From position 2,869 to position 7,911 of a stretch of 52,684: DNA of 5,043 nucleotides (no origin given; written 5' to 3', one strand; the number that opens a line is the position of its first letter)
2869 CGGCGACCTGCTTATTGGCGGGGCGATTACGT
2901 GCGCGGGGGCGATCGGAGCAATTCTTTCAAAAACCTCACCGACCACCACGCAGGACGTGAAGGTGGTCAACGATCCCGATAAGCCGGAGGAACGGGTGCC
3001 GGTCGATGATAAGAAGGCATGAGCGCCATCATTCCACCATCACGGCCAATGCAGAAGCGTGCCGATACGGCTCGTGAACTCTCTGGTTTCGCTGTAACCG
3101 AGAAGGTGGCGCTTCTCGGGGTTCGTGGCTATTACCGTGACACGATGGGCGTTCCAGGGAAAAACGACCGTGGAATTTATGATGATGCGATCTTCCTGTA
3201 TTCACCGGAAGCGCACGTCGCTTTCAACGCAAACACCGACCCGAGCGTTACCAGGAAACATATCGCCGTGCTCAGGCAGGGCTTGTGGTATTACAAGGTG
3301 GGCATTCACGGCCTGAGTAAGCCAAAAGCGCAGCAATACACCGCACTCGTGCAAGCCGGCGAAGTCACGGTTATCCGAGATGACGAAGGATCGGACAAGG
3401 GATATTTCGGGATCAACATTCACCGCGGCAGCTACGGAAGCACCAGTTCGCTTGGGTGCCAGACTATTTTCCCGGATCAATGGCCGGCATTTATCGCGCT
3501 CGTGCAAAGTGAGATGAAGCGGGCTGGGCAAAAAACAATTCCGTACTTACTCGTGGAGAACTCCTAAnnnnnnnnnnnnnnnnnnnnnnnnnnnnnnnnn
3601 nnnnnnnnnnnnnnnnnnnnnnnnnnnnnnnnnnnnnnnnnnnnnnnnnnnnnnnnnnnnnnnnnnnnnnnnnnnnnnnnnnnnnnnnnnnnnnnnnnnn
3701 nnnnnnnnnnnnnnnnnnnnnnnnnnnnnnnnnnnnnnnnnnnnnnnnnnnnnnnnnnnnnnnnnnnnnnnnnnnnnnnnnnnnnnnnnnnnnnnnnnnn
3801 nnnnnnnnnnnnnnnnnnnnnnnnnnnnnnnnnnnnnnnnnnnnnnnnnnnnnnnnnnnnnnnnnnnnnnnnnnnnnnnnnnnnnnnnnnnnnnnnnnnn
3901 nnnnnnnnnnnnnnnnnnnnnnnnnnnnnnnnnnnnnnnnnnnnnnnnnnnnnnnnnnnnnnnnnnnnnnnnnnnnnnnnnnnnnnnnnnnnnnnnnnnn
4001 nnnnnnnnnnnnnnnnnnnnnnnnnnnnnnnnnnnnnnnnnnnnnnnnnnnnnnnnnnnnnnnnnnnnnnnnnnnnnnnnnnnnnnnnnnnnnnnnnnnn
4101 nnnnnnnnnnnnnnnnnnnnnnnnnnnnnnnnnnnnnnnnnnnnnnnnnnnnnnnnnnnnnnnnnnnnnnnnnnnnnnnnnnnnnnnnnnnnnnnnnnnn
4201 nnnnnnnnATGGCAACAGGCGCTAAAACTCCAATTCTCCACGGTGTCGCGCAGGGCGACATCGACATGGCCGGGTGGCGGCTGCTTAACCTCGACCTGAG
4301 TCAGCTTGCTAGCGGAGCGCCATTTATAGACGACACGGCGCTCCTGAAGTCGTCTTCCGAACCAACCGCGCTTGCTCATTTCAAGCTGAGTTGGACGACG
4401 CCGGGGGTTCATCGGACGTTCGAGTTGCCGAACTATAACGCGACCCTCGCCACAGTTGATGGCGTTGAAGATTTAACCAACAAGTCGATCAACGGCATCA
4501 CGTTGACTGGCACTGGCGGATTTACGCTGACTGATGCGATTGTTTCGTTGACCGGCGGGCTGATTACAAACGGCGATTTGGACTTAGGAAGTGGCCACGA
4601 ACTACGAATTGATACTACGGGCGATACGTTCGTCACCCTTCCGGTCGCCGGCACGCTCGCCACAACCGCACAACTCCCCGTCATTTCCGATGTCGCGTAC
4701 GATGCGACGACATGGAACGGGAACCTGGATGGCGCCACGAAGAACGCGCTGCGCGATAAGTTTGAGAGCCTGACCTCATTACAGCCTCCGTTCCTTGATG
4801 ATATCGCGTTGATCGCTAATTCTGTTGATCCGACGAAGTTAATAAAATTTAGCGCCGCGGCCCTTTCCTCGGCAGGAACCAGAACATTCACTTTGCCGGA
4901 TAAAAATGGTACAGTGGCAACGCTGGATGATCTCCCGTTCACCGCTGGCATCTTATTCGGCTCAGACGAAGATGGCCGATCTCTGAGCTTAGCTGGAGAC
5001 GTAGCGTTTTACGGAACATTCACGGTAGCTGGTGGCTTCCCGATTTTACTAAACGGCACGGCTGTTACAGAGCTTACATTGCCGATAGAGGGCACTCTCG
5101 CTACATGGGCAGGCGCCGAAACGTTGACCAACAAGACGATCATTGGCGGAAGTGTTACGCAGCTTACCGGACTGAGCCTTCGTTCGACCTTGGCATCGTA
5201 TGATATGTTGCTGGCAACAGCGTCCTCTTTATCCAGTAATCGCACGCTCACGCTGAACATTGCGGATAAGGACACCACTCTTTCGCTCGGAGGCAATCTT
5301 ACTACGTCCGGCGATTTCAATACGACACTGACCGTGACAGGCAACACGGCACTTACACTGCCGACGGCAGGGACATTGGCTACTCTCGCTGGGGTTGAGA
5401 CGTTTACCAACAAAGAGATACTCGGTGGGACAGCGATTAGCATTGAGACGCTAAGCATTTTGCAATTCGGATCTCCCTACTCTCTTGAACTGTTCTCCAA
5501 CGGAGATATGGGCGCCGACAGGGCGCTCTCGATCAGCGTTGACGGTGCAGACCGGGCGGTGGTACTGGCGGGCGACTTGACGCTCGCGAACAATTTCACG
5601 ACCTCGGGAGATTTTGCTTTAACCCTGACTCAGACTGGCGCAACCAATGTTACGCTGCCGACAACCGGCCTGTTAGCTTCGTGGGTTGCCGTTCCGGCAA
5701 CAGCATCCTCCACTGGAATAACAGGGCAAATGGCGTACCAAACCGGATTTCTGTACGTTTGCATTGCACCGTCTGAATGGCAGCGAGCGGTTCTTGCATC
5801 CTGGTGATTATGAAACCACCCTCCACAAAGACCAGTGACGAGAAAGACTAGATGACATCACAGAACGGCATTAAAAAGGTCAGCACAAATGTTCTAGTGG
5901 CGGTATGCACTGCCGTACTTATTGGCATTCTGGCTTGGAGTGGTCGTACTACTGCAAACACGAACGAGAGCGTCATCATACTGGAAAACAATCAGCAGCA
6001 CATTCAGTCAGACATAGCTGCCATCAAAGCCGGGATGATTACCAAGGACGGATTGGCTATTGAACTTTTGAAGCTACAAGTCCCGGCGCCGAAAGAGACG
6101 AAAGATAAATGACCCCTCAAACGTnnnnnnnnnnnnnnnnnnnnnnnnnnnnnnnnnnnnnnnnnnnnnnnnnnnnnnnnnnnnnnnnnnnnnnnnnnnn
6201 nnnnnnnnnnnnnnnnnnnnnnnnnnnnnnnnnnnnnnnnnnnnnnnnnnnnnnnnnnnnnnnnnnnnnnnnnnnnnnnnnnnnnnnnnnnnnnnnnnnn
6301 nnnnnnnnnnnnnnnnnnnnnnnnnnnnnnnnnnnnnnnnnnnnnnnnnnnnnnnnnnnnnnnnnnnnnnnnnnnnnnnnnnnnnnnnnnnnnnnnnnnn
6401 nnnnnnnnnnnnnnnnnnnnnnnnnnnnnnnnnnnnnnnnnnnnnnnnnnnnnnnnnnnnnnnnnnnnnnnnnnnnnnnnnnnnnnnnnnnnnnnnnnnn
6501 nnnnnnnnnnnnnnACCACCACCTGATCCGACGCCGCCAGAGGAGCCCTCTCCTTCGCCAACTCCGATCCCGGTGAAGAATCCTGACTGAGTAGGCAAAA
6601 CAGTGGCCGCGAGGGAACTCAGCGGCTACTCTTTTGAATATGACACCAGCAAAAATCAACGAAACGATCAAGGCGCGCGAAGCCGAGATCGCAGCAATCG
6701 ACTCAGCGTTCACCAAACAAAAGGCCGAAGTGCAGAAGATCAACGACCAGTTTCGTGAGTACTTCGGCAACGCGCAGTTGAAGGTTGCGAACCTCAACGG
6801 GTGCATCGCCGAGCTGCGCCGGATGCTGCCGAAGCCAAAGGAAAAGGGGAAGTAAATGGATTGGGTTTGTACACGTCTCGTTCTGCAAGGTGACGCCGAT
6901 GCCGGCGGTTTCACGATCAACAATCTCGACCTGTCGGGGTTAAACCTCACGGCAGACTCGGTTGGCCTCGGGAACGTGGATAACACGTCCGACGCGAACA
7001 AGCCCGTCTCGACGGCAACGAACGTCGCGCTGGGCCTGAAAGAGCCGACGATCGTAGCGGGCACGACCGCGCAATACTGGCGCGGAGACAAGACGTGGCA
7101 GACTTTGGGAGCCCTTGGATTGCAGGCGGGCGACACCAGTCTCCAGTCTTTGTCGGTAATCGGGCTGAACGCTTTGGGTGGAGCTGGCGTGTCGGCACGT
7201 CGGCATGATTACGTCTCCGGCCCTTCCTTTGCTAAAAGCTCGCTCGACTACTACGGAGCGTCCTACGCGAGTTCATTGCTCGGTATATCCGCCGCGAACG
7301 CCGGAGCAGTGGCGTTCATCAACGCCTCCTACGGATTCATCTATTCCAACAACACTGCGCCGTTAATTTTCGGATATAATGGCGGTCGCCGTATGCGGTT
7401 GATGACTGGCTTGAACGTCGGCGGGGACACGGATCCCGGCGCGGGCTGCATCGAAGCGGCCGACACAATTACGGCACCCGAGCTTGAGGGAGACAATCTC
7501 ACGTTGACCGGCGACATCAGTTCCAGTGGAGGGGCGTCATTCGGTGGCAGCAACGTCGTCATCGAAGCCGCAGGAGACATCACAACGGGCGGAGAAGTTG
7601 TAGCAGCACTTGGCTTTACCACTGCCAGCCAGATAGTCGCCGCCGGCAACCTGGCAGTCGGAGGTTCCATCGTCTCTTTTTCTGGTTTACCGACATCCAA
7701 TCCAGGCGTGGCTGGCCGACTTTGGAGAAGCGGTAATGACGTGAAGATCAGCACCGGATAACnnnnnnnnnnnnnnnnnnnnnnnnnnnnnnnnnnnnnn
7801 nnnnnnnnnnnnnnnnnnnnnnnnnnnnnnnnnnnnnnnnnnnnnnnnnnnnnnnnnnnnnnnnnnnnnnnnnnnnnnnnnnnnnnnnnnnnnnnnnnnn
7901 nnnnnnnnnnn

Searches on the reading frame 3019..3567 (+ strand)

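Call 7: search_protein_families(library=phrogs, proteins=[window:3019-3567:+], max_evalue=0.001)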
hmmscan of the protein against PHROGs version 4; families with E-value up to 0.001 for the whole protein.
window:3019-3567:+ (182 aa): 1 family
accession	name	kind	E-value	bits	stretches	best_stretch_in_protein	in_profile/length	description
phrog_3000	-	unknown function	4.6e-19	69.9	1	18-179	16-199/209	-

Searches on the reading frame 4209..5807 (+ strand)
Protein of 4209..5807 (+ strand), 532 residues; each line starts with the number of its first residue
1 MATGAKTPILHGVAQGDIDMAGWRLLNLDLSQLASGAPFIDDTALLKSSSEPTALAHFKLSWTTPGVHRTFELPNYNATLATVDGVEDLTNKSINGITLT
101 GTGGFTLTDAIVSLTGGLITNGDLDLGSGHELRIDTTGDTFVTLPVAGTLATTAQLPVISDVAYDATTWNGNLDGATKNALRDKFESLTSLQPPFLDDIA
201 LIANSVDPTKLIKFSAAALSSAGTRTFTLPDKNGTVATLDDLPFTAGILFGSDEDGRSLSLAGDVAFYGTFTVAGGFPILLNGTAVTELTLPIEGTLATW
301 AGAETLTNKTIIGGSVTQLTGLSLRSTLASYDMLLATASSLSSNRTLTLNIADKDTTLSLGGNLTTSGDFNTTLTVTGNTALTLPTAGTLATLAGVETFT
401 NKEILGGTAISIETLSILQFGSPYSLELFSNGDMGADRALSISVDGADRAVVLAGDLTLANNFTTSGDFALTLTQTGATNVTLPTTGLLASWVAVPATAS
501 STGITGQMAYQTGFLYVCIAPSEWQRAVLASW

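Call 7: search_protein_families(library=phrogs, proteins=[window:4209-5807:+], max_evalue=0.001)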
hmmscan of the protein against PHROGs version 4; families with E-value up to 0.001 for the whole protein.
window:4209-5807:+ (532 aa): 3 families
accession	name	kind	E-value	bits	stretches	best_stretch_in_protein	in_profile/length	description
phrog_17312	-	tail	3.7e-09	36.4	1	471-532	732-792/792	tail protein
phrog_13925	-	unknown function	2.6e-07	30.5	1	36-130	115-208/640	-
phrog_21017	-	unknown function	1.6e-05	26.1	1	477-530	86-140/143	-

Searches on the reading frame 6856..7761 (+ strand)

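Call 7: search_protein_families(library=phrogs, proteins=[window:6856-7761:+], max_evalue=0.001)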
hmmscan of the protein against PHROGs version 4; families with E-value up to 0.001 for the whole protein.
window:6856-7761:+ (301 aa): 12 families
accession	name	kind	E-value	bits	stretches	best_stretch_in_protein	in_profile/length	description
phrog_38418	-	unknown function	2.1e-15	57.6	1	31-89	116-176/472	-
phrog_33513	-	unknown function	8.3e-14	51.4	2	54-84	518-548/1042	-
phrog_35419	-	tail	1.2e-09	38.9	1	34-71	178-218/414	tail fiber protein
phrog_38707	-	unknown function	2.8e-09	37.2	1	29-71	402-444/675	-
phrog_13892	-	tail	6.8e-09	36.2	1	31-79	563-610/676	minor tail protein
phrog_20500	-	tail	8.2e-09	34.6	1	29-86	448-505/1365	tail protein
phrog_5207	-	unknown function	1.1e-07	31.7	1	33-170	471-597/689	-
phrog_7449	-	unknown function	1.4e-07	30.7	1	19-60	425-469/1714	-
phrog_30593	-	unknown function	6.1e-06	26.7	1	12-84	85-158/322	-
phrog_24919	-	tail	1.2e-05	25.4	1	33-85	70-117/402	tail fiber protein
phrog_8780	-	tail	2.1e-05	23.9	1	35-64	430-459/755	minor tail protein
phrog_2952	-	tail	0.0001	22.4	1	30-68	187-224/488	minor tail protein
